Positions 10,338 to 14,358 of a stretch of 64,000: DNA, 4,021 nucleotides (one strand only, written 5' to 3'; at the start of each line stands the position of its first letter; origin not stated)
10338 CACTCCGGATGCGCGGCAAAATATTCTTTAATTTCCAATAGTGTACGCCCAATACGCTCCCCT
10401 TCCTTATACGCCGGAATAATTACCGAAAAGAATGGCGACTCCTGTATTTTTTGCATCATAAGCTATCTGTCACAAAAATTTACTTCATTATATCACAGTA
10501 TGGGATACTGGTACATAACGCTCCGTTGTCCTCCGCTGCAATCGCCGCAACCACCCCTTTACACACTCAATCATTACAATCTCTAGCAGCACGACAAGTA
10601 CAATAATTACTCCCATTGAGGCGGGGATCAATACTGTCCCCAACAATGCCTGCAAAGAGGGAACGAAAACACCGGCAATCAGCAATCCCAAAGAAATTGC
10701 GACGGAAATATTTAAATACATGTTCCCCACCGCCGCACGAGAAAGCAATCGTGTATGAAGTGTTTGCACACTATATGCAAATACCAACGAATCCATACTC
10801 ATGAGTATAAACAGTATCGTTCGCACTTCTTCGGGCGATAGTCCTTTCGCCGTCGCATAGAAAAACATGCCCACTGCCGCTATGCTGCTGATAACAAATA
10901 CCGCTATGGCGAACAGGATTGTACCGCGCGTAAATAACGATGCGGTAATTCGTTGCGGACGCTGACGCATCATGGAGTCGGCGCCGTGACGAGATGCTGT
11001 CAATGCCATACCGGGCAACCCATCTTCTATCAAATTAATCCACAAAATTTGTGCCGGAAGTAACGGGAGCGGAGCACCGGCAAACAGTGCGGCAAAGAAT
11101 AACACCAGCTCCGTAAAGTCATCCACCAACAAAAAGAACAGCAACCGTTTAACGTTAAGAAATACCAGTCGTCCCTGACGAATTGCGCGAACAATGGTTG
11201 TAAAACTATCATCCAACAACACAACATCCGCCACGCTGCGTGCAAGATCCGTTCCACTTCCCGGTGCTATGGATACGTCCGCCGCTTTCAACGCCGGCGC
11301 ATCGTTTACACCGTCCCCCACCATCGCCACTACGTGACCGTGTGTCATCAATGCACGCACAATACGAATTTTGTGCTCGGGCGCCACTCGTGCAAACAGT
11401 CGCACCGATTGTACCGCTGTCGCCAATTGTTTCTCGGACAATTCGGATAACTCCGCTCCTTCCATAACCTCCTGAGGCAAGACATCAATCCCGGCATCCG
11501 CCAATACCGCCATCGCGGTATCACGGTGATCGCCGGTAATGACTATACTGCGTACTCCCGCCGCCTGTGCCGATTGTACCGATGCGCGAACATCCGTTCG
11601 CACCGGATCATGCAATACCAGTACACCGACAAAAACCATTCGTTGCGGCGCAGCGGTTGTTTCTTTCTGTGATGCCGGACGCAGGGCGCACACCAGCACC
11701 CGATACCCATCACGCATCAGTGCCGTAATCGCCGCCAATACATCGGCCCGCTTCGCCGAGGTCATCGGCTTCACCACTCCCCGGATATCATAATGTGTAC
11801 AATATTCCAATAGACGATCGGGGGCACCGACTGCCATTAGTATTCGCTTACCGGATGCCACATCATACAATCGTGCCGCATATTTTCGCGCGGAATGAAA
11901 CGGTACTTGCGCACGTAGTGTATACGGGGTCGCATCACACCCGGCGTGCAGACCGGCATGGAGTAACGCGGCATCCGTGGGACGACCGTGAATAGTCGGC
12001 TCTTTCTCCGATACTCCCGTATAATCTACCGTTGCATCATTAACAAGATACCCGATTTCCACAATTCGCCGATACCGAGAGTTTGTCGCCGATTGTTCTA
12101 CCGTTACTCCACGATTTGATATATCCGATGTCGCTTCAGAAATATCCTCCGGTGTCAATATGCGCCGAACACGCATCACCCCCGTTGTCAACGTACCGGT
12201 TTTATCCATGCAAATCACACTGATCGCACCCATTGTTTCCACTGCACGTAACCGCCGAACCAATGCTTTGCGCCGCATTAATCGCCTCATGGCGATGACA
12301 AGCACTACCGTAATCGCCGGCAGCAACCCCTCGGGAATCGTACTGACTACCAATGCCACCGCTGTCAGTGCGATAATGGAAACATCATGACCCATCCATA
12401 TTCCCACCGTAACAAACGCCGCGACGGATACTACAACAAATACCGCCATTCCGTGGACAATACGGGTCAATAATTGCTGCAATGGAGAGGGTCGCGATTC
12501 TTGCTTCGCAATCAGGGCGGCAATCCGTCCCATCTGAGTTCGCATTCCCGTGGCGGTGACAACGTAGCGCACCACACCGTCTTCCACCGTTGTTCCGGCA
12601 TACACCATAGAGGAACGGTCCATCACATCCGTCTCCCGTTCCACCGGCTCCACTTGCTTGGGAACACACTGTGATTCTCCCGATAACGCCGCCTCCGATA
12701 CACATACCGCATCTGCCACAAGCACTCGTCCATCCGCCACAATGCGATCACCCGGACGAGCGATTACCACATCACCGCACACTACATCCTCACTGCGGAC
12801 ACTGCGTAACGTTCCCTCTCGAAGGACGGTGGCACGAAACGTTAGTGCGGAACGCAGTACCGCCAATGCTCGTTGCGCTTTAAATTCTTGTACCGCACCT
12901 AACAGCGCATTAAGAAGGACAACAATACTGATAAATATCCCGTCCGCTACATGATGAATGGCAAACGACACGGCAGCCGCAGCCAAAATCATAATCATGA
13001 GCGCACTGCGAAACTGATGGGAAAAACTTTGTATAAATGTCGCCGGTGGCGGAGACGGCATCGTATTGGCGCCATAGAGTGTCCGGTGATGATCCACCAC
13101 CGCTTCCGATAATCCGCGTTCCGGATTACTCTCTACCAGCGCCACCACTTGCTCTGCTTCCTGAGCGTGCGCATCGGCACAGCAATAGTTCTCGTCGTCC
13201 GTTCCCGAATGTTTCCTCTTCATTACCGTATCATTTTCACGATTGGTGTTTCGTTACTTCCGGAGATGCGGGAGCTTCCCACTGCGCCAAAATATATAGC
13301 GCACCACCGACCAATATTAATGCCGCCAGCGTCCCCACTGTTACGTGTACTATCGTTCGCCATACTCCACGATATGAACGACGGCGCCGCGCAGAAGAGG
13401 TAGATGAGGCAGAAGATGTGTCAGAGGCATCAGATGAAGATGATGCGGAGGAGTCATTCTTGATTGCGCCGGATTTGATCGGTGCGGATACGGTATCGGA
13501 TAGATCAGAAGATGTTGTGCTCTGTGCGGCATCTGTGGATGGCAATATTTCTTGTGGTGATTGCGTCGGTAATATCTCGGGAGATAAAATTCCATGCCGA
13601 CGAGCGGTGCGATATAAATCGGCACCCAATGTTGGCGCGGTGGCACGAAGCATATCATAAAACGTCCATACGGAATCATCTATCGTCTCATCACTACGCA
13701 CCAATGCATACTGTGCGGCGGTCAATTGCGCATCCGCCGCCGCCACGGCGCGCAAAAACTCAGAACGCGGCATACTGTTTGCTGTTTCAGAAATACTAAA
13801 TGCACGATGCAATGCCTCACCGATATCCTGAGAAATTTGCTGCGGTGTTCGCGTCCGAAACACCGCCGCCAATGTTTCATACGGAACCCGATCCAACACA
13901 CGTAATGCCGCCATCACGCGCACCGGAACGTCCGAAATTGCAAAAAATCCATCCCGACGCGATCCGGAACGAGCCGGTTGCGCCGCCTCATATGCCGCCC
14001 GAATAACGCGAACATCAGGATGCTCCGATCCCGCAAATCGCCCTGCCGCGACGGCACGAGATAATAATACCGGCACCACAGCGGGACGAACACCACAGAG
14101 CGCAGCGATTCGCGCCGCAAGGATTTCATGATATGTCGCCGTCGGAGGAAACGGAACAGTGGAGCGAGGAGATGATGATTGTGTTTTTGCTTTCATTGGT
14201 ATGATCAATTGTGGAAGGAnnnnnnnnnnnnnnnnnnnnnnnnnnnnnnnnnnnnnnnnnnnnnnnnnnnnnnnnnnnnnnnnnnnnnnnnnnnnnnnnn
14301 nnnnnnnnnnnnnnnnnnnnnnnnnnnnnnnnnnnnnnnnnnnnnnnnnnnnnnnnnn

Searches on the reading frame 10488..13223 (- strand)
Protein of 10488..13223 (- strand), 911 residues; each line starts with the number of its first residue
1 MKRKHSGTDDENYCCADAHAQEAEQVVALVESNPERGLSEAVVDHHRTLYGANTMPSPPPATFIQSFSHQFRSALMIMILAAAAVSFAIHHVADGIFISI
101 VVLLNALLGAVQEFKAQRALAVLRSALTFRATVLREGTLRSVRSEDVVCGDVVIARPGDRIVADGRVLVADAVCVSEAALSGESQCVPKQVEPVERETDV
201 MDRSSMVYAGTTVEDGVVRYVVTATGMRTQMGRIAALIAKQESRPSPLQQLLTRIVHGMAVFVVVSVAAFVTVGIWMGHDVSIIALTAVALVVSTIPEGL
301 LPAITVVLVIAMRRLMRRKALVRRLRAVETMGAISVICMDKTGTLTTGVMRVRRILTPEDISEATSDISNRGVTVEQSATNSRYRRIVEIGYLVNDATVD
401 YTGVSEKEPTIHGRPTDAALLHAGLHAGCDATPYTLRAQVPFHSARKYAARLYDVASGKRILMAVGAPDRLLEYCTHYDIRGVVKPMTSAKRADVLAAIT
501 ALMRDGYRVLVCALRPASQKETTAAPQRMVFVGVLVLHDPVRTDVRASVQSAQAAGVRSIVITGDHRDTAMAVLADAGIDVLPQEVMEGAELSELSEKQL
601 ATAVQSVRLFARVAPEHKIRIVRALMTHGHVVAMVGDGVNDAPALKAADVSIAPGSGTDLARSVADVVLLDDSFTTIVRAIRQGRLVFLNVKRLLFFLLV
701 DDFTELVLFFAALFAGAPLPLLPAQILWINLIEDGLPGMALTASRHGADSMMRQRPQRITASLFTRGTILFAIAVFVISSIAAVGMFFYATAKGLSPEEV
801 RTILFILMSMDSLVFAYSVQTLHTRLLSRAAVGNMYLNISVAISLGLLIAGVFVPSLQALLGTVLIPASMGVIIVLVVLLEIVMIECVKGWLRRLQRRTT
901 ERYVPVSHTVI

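Call 16: search_protein_families(library=pfam, proteins=[window:10488-13223:-], max_evalue=0.001)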
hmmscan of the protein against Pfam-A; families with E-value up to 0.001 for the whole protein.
window:10488-13223:- (911 aa): 6 families
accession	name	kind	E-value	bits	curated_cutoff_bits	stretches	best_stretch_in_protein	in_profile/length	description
PF00122.25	E1-E2_ATPase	-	9e-44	149.6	28.1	1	130-318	6-181/181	E1-E2 ATPase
PF00689.26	Cation_ATPase_C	-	6.8e-28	98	27.3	1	718-889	1-173/175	Cation transporting ATPase, C-terminus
PF00702.32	Hydrolase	-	4.2e-18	66.9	26.4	1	334-649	1-191/191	haloacid dehalogenase-like hydrolase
PF00690.31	Cation_ATPase_N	-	3e-14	52.8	20.4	1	19-86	2-69/69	Cation transporter/ATPase, N-terminus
PF13246.12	Cation_ATPase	-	5.6e-10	39.6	21.7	1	393-478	2-91/91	Cation transport ATPase (P-type)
PF12710.13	HAD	-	0.00015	22.7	27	1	537-646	85-189/189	haloacid dehalogenase-like hydrolase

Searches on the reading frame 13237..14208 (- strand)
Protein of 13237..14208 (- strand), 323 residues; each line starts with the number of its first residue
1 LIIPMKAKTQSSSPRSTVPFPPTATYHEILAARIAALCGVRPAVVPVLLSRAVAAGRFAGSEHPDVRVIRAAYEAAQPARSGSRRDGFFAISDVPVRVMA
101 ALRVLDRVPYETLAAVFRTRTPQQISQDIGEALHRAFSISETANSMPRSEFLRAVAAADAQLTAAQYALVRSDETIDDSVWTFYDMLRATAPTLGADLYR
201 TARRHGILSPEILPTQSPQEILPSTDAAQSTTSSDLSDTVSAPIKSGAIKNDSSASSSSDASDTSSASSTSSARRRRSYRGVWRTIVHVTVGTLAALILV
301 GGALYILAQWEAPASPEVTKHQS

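Call 16: search_protein_families(library=pfam, proteins=[window:13237-14208:-], max_evalue=0.001)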
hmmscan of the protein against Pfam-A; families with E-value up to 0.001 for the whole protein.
window:13237-14208:- (323 aa): 0 families

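Call 35: search_protein_families(library=ncbifam, proteins=[window:13237-14208:-], max_evalue=0.1)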
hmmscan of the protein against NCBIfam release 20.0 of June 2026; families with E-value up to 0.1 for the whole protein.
window:13237-14208:- (323 aa): 1 family
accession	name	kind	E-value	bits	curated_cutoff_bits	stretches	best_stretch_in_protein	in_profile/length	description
NF049861.1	SCO2400_fam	subfamily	0.0051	17.4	55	1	219-310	34-117/136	SCO2400 family protein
